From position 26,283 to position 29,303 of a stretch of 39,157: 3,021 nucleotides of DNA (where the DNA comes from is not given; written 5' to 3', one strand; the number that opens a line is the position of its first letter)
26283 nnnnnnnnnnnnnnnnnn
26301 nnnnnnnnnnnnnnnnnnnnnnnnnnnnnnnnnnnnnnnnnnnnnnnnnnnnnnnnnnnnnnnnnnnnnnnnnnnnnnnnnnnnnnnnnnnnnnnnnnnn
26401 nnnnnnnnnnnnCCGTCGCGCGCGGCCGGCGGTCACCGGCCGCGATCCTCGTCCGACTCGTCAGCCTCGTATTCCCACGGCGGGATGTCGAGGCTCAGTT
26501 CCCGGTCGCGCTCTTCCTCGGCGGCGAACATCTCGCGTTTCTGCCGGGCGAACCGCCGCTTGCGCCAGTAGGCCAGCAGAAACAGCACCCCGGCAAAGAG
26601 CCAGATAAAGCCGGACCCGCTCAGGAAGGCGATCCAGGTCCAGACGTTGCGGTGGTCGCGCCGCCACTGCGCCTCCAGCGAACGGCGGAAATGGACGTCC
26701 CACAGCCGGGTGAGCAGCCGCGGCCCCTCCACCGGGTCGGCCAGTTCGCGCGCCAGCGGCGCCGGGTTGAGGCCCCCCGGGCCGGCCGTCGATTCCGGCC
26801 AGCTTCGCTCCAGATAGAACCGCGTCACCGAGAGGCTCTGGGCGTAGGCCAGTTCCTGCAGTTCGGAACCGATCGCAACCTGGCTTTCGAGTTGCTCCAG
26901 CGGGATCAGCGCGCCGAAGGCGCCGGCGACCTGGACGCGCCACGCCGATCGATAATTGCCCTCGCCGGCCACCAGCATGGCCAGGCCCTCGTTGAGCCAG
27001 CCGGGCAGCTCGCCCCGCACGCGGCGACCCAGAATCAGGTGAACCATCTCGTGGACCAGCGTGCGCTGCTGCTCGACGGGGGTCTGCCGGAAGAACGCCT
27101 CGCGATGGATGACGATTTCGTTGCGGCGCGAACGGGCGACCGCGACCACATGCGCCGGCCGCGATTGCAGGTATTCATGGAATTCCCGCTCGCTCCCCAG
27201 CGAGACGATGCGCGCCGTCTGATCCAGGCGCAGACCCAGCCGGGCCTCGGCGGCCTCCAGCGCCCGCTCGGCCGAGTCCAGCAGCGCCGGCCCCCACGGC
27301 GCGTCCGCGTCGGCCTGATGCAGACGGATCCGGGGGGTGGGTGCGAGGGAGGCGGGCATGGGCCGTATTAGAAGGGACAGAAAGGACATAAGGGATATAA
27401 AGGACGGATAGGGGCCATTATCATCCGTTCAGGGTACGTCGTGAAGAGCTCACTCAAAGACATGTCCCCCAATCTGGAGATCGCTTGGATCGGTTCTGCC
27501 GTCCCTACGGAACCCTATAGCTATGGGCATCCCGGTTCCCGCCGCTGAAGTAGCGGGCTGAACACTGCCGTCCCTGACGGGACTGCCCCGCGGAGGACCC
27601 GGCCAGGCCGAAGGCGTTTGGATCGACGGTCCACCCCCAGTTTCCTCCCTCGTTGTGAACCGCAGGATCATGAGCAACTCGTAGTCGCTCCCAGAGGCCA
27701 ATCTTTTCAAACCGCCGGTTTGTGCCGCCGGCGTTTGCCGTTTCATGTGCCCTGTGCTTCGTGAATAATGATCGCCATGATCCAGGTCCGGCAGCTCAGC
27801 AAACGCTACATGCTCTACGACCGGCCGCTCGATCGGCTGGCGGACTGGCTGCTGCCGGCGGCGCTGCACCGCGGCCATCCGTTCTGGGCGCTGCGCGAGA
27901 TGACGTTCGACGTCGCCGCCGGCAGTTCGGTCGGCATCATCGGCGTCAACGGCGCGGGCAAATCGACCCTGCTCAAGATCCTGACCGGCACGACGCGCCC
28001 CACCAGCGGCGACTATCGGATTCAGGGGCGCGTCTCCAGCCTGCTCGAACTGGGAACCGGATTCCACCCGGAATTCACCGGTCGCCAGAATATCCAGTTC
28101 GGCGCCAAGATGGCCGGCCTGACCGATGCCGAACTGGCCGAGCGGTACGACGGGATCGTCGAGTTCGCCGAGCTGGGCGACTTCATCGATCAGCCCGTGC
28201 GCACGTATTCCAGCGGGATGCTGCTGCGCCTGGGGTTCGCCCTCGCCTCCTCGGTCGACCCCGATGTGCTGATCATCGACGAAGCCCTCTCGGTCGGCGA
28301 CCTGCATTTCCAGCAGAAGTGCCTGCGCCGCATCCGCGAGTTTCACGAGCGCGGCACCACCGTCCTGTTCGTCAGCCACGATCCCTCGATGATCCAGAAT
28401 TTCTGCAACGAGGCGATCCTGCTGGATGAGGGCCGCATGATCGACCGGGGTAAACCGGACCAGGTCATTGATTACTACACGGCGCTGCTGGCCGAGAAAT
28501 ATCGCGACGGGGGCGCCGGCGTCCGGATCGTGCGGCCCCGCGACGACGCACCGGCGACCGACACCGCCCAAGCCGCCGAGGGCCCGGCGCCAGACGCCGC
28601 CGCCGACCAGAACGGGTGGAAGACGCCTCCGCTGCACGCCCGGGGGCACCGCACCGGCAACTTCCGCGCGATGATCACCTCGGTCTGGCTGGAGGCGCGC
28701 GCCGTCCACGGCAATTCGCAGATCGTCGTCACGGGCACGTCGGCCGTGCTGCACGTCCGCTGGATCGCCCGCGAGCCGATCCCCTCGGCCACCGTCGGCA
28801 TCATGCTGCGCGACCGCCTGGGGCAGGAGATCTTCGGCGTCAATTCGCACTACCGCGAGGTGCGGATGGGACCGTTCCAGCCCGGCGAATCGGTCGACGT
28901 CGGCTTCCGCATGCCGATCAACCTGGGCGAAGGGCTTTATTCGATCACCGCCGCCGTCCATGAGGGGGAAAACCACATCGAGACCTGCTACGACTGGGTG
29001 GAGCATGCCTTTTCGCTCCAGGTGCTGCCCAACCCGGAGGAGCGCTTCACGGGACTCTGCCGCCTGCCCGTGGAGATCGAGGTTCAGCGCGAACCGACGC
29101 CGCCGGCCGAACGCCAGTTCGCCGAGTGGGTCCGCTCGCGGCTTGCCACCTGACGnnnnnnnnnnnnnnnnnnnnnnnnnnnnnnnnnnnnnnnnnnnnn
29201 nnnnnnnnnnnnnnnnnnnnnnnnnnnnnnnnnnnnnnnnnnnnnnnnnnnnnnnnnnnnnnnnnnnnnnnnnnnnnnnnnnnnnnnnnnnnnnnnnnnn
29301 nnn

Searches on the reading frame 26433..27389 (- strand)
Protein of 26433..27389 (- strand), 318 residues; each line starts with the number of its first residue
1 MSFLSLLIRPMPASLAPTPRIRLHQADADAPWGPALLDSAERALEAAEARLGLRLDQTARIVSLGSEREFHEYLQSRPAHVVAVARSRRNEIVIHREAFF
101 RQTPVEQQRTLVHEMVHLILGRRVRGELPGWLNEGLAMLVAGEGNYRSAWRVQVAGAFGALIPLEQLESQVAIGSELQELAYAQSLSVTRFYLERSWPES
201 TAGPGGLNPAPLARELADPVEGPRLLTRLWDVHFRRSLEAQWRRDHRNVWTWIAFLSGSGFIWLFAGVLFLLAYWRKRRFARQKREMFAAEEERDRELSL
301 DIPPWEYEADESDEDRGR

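Call 9: search_protein_families(library=pfam, proteins=[window:26433-27389:-], max_evalue=0.01)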
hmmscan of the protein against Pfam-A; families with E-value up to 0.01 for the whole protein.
window:26433-27389:- (318 aa): 1 family
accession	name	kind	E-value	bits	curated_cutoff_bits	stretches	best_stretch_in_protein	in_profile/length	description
PF13485.12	Peptidase_MA_2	-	2.1e-10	41.2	32.4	1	77-195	39-157/201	Peptidase MA superfamily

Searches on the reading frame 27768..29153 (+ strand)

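Call 9: search_protein_families(library=pfam, proteins=[window:27768-29153:+], max_evalue=0.01)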
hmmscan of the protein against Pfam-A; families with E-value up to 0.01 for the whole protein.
window:27768-29153:+ (461 aa): 4 families
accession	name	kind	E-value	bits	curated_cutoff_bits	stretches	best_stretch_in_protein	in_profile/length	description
PF14524.12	Wzt_C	-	1e-29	103.8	30.4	1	294-433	3-143/143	Wzt C-terminal domain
PF00005.33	ABC_tran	-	2.3e-19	70.8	25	1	42-174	1-136/137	ABC transporter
PF13304.12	AAA_21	-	2.8e-06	28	27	1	56-85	3-45/304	AAA domain, putative AbiEii toxin, Type IV TA system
PF13401.12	AAA_22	-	0.0048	17.7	27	0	57-195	10-113/130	AAA domain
